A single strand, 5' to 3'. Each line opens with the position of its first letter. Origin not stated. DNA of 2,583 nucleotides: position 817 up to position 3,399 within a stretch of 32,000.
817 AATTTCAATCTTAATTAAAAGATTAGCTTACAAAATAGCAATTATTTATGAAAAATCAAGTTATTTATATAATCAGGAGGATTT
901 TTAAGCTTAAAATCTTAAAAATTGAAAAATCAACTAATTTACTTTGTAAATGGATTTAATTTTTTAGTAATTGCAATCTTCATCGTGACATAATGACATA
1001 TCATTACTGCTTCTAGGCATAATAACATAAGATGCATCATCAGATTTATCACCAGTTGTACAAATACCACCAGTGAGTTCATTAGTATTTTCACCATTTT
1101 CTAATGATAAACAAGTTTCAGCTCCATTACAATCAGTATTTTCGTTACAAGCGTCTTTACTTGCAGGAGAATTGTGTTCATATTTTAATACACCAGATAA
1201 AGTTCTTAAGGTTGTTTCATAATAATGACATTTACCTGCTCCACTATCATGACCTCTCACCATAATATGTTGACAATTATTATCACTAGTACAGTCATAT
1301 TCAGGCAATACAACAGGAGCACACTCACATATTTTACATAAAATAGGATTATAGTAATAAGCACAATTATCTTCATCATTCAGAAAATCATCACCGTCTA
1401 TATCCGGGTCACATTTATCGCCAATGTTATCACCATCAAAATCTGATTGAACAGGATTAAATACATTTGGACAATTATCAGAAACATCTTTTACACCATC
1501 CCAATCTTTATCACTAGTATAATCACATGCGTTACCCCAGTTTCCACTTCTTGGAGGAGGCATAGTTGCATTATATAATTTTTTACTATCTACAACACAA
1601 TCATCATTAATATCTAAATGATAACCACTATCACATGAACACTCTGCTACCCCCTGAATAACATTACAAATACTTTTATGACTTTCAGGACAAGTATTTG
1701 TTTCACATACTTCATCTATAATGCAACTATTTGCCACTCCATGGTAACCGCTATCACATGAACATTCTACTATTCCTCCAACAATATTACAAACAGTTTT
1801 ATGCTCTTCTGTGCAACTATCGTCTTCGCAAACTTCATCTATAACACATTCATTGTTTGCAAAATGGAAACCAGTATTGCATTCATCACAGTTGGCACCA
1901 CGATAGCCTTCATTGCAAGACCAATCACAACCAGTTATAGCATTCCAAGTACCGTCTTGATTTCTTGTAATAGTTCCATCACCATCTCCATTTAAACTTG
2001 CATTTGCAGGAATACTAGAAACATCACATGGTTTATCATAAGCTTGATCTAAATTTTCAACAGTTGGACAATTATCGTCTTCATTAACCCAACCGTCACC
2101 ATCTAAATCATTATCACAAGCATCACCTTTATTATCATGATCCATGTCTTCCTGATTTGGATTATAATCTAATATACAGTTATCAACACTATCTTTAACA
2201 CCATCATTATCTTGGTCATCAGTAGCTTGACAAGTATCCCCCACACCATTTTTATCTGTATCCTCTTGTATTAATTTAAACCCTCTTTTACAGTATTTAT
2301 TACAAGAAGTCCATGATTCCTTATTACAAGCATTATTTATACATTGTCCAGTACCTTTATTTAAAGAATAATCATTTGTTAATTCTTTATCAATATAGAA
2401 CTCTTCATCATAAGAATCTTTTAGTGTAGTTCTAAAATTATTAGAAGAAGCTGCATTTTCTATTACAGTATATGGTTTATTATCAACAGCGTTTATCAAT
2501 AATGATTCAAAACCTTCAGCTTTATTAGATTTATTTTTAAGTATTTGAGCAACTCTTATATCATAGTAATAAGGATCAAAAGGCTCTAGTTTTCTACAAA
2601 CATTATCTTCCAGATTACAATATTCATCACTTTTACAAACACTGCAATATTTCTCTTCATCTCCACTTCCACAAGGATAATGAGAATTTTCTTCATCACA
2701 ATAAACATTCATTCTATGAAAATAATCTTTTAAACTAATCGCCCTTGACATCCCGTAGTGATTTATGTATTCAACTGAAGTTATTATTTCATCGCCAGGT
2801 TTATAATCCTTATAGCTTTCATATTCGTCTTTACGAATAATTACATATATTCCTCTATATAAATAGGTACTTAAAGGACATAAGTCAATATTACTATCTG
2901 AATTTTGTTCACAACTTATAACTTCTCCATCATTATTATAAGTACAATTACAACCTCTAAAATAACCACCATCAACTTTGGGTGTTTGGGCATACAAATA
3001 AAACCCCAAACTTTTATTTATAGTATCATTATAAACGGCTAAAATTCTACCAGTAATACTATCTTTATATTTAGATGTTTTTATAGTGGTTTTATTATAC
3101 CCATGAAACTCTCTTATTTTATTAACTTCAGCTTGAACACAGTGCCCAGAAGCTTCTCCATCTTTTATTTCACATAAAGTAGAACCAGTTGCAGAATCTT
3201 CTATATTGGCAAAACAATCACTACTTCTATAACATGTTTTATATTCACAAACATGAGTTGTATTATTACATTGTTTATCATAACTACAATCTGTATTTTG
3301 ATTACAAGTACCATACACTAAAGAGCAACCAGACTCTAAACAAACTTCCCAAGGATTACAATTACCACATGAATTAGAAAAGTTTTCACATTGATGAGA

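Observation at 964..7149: Giant (2061 aa) secreted protein built from ~25 eight-cysteine modules plus metazoan-type adhesion repeats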

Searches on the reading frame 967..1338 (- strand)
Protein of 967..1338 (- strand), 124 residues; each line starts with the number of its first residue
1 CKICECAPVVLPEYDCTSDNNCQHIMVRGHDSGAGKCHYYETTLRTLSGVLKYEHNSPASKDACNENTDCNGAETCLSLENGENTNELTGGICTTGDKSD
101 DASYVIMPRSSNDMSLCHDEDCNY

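Call 20: search_protein_families(library=pfam, proteins=[window:967-1338:-], max_evalue=10)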
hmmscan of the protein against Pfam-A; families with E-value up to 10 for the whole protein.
window:967-1338:- (124 aa): 1 family
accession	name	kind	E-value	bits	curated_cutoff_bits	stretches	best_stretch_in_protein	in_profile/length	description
PF22854.2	VEGFR1-3_N_Ig-like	-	0.09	13.3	35.4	1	26-59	72-105/110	VEGFR1-3, N-terminal Ig-like domain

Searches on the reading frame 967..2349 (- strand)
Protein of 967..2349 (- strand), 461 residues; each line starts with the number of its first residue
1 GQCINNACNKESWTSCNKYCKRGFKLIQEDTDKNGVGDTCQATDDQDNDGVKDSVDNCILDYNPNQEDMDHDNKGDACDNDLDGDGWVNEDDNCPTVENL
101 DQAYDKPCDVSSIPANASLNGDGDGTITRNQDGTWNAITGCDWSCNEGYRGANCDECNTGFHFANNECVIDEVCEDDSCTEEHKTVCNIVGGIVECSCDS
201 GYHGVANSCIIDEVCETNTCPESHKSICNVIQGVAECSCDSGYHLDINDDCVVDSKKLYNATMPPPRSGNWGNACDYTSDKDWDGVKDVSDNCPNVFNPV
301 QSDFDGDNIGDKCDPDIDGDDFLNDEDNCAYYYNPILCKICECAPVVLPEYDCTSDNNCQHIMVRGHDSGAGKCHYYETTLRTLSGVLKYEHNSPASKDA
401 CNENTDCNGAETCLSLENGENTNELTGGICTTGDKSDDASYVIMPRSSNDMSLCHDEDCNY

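Call 66: search_protein_families(library=ncbifam, proteins=[window:967-2349:-], max_evalue=10)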
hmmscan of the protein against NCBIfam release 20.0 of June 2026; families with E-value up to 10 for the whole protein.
window:967-2349:- (461 aa): 3 families
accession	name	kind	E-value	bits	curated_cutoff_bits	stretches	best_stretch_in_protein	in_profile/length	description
NF047638.1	throspo3_MtsC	equivalog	3.3e-25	88.8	350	2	19-166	101-240/428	cell-cell cohesion MYXO-CTERM protein MtsC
NF045500.1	Omp28_seleno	equivalog_domain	7.8e-13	48.5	200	4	276-315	270-309/377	Omp28-related selenoprotein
NF033763.1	exchanger_TraB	exception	8.3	4.3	700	1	276-330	319-366/522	outer membrane exchange protein TraB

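Call 77: search_solved_structures(query=window:967-2349:-, max_evalue=0.01, show_alignments=1)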
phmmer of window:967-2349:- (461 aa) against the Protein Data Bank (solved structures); distinct sequences matched with E-value up to 0.01: 4.
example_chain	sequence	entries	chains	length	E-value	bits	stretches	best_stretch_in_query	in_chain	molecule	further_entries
3fby_A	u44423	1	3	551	1.9e-34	122.9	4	27-96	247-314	Cartilage oligomeric matrix protein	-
2rhp_A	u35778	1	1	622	1.2e-29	107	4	280-334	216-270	Thrombospondin-2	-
1yo8_A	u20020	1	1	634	3e-29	105.7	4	279-334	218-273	thrombospondin-2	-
1ux6_A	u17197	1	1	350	1.7e-14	57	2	28-117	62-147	THROMBOSPONDIN-1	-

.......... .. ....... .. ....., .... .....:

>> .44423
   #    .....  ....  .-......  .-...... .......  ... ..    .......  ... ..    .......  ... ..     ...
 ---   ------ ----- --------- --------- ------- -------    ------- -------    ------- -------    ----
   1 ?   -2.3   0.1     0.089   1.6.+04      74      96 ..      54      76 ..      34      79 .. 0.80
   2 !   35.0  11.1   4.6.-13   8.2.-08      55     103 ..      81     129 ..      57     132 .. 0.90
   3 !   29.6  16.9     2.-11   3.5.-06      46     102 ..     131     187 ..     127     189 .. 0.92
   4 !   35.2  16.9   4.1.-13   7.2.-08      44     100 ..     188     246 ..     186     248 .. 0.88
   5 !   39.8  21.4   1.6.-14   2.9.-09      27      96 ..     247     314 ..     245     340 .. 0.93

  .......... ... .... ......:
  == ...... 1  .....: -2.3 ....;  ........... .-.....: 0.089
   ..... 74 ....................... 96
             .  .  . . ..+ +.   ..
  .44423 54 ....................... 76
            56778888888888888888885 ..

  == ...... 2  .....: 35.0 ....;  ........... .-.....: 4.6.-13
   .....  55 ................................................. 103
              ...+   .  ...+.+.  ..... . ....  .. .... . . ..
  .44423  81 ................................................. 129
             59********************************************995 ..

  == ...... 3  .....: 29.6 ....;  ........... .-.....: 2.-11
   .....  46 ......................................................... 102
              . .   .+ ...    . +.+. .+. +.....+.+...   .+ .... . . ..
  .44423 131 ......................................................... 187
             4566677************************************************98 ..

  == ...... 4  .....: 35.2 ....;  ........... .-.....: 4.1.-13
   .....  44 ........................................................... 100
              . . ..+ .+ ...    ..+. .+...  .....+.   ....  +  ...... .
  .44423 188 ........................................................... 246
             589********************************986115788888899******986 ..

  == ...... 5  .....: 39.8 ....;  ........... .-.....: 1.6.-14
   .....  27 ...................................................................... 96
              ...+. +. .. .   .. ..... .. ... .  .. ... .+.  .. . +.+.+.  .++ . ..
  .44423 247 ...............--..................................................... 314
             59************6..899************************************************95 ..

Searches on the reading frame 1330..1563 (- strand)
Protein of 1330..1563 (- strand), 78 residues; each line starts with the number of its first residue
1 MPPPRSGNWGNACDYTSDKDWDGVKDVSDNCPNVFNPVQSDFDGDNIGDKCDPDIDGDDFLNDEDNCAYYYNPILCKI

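Call 20: search_protein_families(library=pfam, proteins=[window:1330-1563:-], max_evalue=10)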
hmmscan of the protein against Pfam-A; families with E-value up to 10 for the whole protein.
window:1330-1563:- (78 aa): 1 family
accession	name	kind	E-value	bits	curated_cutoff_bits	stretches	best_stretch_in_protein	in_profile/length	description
PF02412.23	TSP_3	-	2.2e-14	53.3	25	2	41-72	2-33/36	Thrombospondin type 3 repeat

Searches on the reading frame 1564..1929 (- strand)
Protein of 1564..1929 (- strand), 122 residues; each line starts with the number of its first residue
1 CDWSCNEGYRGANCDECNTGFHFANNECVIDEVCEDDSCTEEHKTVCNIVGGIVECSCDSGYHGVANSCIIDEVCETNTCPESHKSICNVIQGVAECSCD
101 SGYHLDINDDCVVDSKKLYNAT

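Call 20: search_protein_families(library=pfam, proteins=[window:1564-1929:-], max_evalue=10)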
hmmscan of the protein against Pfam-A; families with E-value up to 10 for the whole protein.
window:1564-1929:- (122 aa): 11 families
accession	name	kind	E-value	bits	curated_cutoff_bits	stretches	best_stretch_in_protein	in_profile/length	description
PF25387.1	ADGRF3_N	-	0.00017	22.4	31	2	45-85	2-41/60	ADGRF3-like, N-terminal domain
PF12662.13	cEGF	-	0.0063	16.8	26.6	3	96-108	3-15/24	Complement Clr-like EGF-like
PF14670.12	FXa_inhibition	-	0.011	16.3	33.4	2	86-108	10-31/36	Coagulation Factor Xa inhibitory site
PF00053.31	EGF_laminin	-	0.021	15.4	21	1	1-24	20-41/49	Laminin EGF domain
PF23106.1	EGF_Teneurin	-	0.034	14.7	24.3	2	5-16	18-29/30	Teneurin-like EGF domain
PF07645.21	EGF_CA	-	0.34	11.6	27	1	72-109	3-41/43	Calcium-binding EGF domain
PF12947.13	EGF_3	-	0.41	11.4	28.5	2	45-65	12-32/36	EGF domain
PF19202.5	DUF5874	-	0.93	10.3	27.1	0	56-100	19-69/74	Family of unknown function (DUF5874)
PF05522.16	Metallothio_6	-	4.2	8.4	23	1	64-103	11-50/65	Metallothionein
PF18278.7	RANK_CRD_2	-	4.9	7.8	26.8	1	96-111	23-38/41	Receptor activator of the NF-KB cysteine-rich repeat domain 2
PF07974.19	EGF_2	-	8.3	7.3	22.1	0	4-14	22-32/32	EGF-like domain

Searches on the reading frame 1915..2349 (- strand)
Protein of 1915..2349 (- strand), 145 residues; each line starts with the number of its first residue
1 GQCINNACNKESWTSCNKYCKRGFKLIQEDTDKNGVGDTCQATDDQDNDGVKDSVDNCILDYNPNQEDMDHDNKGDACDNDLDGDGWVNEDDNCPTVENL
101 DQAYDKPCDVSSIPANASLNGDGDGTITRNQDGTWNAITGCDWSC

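Call 20: search_protein_families(library=pfam, proteins=[window:1915-2349:-], max_evalue=10)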
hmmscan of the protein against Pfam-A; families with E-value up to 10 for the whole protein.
window:1915-2349:- (145 aa): 3 families
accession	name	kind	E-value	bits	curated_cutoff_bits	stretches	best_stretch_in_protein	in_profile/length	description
PF02412.23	TSP_3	-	3.1e-16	59.2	25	2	67-102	1-36/36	Thrombospondin type 3 repeat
PF02822.19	Antistasin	-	0.17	12.9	21.2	1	15-26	5-16/26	Antistasin family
PF07492.16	Trehalase_Ca-bi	-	1.3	9.2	25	1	27-34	6-13/30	Neutral trehalase Ca2+ binding domain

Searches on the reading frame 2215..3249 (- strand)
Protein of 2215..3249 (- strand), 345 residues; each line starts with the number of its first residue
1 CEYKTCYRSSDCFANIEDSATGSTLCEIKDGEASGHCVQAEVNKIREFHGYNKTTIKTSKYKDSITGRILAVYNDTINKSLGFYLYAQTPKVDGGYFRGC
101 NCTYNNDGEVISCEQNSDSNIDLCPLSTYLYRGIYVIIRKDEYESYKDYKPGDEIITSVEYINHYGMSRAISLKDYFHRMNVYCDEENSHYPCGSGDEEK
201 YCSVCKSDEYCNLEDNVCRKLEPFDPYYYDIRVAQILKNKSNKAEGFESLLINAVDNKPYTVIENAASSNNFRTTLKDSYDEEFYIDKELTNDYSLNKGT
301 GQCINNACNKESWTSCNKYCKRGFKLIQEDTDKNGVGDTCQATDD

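Call 20: search_protein_families(library=pfam, proteins=[window:2350-3237:-], max_evalue=10)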
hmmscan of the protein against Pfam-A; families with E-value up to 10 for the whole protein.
window:2350-3237:- (296 aa): 0 families

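Call 27: find_homologous_proteins(query=A3, max_evalue=1)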
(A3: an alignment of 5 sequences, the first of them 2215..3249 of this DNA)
Query A3 (5 sequences): 7684 candidates shared short words with the query, none scored E <= 1.

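Call 36: predict_structure(alignment_id=A3)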
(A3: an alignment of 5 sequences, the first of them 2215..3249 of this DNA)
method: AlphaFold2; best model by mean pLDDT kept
length: 345 residues; sequences in the alignment: 5
mean_pLDDT: 50.4   pTM: 0.41
mean pLDDT of the five models: 50.4, 48.0, 44.0, 41.6, 40.9
residues with pLDDT >= 90: 0; 70-90: 68; 50-70: 88; < 50: 189
segments of 3 or more residues with pLDDT < 50: 14-22, 45-47, 49-61, 89-101, 115-132, 163-168, 226-345
pLDDT, mean of each block of 10 residues (from residue 1): 62 46 62 71 48 40 64 65 62 38 51 49 37 62 75 72 47 72 69 60 73 78 55 39 33 27 32 37 37 29 31 32 31 35 31
secondary structure, 60 per line:
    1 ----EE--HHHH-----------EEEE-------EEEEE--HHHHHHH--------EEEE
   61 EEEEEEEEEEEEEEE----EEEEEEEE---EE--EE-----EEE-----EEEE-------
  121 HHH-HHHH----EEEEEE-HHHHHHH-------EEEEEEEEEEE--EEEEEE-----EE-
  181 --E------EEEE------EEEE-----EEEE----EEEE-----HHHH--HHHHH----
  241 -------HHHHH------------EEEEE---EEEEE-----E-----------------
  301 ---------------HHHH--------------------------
elements in order: H9-12 E24-27 E35-39 H42-48 E57-75 E80-87 E102-104 E110-113 H125-128 E133-138 H140-146 E154-164 E167-172 E190-193 E200-203 E209-212 E217-220 H226-229 H232-236 H248-252 E265-269 E273-277 H316-319

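Call 62: fold_search(model_id=the predicted structure, library=pdb)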
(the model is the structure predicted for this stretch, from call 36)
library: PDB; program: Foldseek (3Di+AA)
matches with E <= 10: 561; with E <= 0.001: 2
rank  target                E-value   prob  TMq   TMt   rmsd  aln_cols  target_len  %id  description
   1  3e9h_A                3.0e-04  1.00  0.20  0.15  10.4       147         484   11  Lysyl-tRNA synthetase from Bacillus stearothermophilus complexed with L-Lysylsulfamoyl adenosine (released 2009-07-14)
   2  6cqm_A                9.4e-04  1.00  0.20  0.64   4.6       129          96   13  Crystal Structure of mitochondrial single-stranded DNA binding proteins from S. cerevisiae, Rim1 (Form2) (released 2018-05-30)
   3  9qc3                  1.3e-03  1.00  0.20  0.15   9.8       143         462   12  CRYSTAL STRUCTURE OF LYSYL-TRNA SYNTHETASE FROM Mycobacterium tuberculosis COMPLEXED WITH L-LYSINE AND INHIBITOR DDD0199 (released 2025-08-13)
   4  4ex5_A                1.4e-03  1.00  0.20  0.15  11.0       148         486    7  Crystal structure of lysyl-tRNA synthetase LysRS from Burkholderia thailandensis bound to lysine (released 2012-05-09)
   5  6wbd_A                1.7e-03  1.00  0.20  0.15  11.0       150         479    8  Crystal Structure of Lysyl-tRNA synthetase from Stenotrophomonas maltophilia with bound L-lysine (released 2020-04-08)
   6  4ex5_B                1.9e-03  1.00  0.20  0.15  10.7       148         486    7  Crystal structure of lysyl-tRNA synthetase LysRS from Burkholderia thailandensis bound to lysine (released 2012-05-09)
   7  9qdj                  2.3e-03  1.00  0.19  0.14   9.9       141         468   13  CRYSTAL STRUCTURE OF LYSYL-TRNA SYNTHETASE FROM Mycobacterium tuberculosis COMPLEXED WITH L-LYSINE AND INHIBITOR DDD0188 (released 2025-08-13)
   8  6cqo_H                2.3e-03  1.00  0.20  0.64   4.5       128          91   12  Crystal Structure of mitochondrial single-stranded DNA binding proteins from S. cerevisiae (SeMet Labeled), Rim1 (Form (released 2018-05-30)
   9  8sok_B                2.3e-03  0.99  0.15  0.15  17.2       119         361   11  Cryo-EM structure of human CST bound to POT1(ESDL)/TPP1 in the presence of telomeric ssDNA (released 2023-06-07)
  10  6aqh_B                2.6e-03  1.00  0.20  0.14   9.5       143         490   12  Crystal Structure of Lysyl-tRNA Synthetase from Mycobacterium thermoresistibile complexed with L-lysine and Cladospori (released 2017-08-30)
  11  7qi8                  2.9e-03  1.00  0.20  0.15   9.6       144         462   14  CRYSTAL STRUCTURE OF LYSYL-TRNA SYNTHETASE FROM Mycobacterium tuberculosis COMPLEXED WITH L-LYSINE AND INHIBITOR (released 2022-10-19)
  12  6cqm_E                2.9e-03  1.00  0.20  0.63   4.8       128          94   12  Crystal Structure of mitochondrial single-stranded DNA binding proteins from S. cerevisiae, Rim1 (Form2) (released 2018-05-30)
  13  6lbr_A                2.9e-03  0.66  0.20  0.14  24.3       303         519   10  Crystal structure of yeast Cdc13 and ssDNA (released 2020-07-15)
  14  6cqm_H                3.3e-03  1.00  0.20  0.72   3.9       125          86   13  Crystal Structure of mitochondrial single-stranded DNA binding proteins from S. cerevisiae, Rim1 (Form2) (released 2018-05-30)
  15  6cqo_C                3.3e-03  1.00  0.21  0.68   4.2       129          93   12  Crystal Structure of mitochondrial single-stranded DNA binding proteins from S. cerevisiae (SeMet Labeled), Rim1 (Form (released 2018-05-30)
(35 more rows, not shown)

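Call 66: search_protein_families(library=ncbifam, proteins=[window:2215-3249:-], max_evalue=10)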
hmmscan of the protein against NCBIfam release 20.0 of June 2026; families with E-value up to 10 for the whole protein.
window:2215-3249:- (345 aa): 2 families
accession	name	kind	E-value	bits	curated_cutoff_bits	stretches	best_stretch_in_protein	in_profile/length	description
NF000074.1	299782349_fosC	exception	0.081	13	250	1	204-254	54-102/132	FosC2 family fosfomycin resistance glutathione transferase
NF033953.1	AcrF10_fam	equivalog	0.11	13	28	1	101-160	34-90/94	AcrF10 family anti-CRISPR protein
